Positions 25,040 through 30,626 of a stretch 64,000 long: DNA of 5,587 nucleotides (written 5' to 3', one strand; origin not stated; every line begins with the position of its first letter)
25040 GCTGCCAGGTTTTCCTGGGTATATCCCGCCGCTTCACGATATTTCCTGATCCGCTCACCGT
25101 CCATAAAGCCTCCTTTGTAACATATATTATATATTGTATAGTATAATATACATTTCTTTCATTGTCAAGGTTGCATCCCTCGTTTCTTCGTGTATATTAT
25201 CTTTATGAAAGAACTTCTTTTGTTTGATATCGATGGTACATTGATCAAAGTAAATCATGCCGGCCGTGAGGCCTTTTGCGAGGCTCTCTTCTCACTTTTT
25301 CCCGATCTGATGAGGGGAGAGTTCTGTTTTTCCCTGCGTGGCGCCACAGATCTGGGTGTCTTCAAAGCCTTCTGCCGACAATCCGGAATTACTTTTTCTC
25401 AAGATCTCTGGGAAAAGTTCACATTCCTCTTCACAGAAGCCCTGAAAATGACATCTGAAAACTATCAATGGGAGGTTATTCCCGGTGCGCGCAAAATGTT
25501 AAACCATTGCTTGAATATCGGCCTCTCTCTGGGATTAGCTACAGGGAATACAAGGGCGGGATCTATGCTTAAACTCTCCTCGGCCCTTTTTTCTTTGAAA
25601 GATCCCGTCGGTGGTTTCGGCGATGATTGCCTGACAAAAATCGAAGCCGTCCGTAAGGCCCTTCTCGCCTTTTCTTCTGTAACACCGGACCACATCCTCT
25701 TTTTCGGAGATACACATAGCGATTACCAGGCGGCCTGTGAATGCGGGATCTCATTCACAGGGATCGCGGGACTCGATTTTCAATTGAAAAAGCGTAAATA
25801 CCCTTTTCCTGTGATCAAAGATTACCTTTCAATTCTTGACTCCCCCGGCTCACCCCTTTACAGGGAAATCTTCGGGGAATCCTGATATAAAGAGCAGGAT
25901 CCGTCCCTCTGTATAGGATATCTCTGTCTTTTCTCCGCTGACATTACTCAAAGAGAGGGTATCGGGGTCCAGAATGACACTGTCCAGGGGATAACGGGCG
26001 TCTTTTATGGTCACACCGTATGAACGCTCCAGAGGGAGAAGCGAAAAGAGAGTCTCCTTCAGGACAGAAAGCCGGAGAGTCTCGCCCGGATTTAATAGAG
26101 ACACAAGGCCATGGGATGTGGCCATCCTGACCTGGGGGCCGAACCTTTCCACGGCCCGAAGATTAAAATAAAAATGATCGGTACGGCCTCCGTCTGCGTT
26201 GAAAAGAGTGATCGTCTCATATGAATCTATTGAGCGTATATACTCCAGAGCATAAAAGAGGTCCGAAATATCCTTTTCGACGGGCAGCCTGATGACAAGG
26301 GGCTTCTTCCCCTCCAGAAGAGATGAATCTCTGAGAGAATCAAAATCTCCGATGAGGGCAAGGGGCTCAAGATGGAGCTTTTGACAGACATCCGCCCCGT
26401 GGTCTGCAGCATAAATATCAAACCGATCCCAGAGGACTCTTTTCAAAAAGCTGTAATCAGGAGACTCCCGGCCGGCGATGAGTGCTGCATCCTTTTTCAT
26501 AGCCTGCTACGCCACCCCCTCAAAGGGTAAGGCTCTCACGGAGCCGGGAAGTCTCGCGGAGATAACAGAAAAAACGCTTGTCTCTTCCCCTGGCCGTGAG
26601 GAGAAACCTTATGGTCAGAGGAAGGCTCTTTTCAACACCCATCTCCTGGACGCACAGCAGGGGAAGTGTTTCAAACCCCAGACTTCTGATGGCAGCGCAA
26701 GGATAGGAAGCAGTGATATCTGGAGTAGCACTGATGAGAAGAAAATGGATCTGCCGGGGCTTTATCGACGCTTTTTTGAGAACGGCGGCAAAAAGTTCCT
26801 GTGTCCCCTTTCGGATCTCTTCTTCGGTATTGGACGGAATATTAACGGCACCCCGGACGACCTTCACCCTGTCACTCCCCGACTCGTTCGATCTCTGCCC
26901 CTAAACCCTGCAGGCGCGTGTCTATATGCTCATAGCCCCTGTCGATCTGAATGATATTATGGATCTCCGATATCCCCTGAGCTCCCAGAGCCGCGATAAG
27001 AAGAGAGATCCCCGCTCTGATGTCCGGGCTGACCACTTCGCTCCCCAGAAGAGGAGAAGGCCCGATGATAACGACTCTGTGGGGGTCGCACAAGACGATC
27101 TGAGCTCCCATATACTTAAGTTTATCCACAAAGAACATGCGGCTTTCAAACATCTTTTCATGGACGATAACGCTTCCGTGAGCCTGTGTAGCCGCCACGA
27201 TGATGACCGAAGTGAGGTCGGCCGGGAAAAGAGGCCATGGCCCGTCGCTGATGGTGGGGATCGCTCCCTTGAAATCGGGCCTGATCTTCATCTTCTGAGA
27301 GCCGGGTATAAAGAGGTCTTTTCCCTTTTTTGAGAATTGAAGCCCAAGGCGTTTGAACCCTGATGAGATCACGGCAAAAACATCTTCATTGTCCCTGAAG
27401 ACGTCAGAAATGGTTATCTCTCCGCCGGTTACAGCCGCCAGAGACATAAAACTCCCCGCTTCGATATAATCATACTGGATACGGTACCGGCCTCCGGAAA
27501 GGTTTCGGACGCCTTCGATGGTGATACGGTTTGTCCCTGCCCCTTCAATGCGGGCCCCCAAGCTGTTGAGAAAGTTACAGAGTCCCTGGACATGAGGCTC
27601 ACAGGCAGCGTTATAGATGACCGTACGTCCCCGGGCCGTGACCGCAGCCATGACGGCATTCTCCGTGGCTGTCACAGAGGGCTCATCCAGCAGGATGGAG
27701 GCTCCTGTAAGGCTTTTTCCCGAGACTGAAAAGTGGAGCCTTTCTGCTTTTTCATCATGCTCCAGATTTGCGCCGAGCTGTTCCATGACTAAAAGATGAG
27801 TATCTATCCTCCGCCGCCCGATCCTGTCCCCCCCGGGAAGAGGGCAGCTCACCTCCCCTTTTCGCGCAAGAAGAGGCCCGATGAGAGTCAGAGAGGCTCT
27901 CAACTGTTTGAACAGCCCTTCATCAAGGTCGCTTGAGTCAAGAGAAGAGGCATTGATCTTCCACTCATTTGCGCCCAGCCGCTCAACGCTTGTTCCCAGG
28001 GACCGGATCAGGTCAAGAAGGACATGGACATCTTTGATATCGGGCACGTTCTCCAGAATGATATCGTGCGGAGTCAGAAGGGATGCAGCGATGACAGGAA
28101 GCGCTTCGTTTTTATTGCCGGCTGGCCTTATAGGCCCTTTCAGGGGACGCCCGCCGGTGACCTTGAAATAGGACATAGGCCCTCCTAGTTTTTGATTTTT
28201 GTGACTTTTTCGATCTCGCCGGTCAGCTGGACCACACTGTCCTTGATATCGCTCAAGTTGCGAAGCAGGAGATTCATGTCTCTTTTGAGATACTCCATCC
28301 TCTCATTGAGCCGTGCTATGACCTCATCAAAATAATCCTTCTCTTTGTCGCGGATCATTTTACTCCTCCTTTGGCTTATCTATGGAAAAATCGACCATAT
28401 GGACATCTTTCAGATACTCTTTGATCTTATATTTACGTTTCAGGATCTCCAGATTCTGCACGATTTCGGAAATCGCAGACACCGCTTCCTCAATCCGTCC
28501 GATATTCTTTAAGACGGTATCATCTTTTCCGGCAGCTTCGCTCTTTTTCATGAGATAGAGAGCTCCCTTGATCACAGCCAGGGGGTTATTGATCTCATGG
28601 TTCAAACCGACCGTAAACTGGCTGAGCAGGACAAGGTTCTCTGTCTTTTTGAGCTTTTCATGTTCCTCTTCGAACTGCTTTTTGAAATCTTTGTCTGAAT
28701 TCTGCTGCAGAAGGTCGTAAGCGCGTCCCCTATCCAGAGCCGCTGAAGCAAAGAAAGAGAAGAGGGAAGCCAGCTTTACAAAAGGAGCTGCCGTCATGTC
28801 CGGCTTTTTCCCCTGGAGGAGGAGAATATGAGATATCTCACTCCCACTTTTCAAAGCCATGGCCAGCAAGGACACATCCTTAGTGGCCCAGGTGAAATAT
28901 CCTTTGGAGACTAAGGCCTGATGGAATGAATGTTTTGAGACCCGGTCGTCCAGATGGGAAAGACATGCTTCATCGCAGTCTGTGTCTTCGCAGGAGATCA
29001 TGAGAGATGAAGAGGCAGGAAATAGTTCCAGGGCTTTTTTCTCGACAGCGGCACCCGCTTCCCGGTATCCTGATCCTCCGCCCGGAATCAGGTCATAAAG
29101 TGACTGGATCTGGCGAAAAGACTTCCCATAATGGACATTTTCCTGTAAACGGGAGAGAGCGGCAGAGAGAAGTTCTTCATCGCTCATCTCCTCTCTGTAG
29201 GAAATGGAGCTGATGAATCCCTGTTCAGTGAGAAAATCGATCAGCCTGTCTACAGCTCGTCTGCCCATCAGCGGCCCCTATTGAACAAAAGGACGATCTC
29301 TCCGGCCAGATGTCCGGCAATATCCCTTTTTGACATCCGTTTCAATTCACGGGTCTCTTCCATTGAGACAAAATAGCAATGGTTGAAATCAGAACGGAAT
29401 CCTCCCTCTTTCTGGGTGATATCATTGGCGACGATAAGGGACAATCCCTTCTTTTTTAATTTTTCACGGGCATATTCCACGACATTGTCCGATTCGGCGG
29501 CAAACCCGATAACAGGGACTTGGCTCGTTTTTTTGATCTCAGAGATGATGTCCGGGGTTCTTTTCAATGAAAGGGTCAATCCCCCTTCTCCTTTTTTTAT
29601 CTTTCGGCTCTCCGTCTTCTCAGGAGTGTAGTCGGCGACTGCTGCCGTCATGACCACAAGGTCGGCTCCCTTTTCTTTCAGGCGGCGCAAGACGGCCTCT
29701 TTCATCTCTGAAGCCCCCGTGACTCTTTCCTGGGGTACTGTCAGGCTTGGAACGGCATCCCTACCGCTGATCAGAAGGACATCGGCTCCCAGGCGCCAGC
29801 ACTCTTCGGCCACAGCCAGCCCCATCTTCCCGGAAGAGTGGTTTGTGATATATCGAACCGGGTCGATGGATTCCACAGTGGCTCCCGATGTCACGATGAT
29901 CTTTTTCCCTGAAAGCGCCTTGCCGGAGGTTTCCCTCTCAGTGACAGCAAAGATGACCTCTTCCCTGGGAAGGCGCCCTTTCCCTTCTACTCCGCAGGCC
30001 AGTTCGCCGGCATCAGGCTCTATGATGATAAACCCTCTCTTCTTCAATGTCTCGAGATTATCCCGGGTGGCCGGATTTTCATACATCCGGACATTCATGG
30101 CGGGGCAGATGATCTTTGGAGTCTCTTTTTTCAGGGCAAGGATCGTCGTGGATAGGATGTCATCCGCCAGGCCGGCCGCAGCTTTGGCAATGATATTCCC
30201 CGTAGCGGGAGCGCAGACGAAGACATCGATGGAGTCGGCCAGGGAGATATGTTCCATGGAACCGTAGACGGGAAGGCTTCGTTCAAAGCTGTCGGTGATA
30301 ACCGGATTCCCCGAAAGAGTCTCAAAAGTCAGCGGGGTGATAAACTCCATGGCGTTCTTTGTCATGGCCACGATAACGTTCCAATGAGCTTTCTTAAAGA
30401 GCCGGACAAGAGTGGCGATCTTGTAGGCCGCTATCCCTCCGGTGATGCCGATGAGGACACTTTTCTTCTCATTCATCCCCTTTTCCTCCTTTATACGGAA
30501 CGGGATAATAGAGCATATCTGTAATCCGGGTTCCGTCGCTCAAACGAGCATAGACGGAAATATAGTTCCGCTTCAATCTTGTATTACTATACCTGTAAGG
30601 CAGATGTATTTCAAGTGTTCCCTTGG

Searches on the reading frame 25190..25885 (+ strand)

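Call 25: search_protein_families(library=pfam, proteins=[window:25190-25885:+], max_evalue=0.0001)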
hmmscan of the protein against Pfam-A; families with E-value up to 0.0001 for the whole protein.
window:25190-25885:+ (231 aa): 3 families
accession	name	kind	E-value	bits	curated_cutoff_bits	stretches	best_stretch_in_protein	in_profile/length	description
PF13419.12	HAD_2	-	1e-11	45.7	23.8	1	10-191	1-177/178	Haloacid dehalogenase-like hydrolase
PF00702.32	Hydrolase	-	4.1e-08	34.3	26.4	1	9-182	3-187/191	haloacid dehalogenase-like hydrolase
PF12710.13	HAD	-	4.2e-05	24.5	27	1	11-182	2-188/189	haloacid dehalogenase-like hydrolase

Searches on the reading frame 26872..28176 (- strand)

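Call 25: search_protein_families(library=pfam, proteins=[window:26872-28176:-], max_evalue=0.0001)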
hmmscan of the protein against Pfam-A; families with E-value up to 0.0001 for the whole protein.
window:26872-28176:- (434 aa): 1 family
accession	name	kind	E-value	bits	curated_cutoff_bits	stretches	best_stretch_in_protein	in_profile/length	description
PF00275.25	EPSP_synthase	-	6.4e-71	239.7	22.8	1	6-419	1-414/417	EPSP synthase (3-phosphoshikimate 1-carboxyvinyltransferase)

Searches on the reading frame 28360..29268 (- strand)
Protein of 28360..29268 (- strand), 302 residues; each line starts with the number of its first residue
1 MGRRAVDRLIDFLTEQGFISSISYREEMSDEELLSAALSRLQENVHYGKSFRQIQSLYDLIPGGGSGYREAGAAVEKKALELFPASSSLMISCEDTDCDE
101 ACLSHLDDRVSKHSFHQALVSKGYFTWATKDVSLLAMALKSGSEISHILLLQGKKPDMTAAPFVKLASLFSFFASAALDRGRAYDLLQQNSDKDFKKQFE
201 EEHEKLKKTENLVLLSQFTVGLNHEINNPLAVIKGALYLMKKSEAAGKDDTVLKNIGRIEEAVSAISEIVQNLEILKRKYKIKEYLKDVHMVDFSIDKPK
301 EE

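Call 26: search_protein_families(library=pfam, proteins=[window:28360-29268:-], max_evalue=0.0001)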
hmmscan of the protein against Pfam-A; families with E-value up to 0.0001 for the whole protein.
window:28360-29268:- (302 aa): 1 family
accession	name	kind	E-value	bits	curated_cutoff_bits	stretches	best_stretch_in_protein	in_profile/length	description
PF00512.31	HisKA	-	1.9e-08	34.7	26.9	1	215-276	2-60/66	His Kinase A (phospho-acceptor) domain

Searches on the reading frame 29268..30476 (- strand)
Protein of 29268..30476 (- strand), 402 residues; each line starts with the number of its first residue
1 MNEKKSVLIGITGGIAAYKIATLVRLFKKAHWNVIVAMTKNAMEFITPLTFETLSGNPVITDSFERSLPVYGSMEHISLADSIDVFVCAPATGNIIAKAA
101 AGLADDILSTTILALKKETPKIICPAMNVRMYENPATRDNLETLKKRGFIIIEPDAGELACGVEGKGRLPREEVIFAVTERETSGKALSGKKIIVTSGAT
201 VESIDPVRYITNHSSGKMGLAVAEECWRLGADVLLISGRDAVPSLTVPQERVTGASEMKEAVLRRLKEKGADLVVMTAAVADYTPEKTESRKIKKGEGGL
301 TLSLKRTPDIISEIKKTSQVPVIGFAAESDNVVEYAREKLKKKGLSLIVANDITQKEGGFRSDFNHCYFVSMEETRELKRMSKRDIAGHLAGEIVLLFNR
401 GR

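Call 26: search_protein_families(library=pfam, proteins=[window:29268-30476:-], max_evalue=0.0001)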
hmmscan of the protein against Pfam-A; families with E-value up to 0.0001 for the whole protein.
window:29268-30476:- (402 aa): 2 families
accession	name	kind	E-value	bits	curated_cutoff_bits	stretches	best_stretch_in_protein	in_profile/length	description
PF04127.22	DFP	-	2.7e-63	213.6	22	1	188-369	1-185/186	DNA/pantothenate metabolism flavoprotein C-terminal domain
PF02441.25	Flavoprotein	-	1.5e-32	112.9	22.7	1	5-148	1-146/162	Flavoprotein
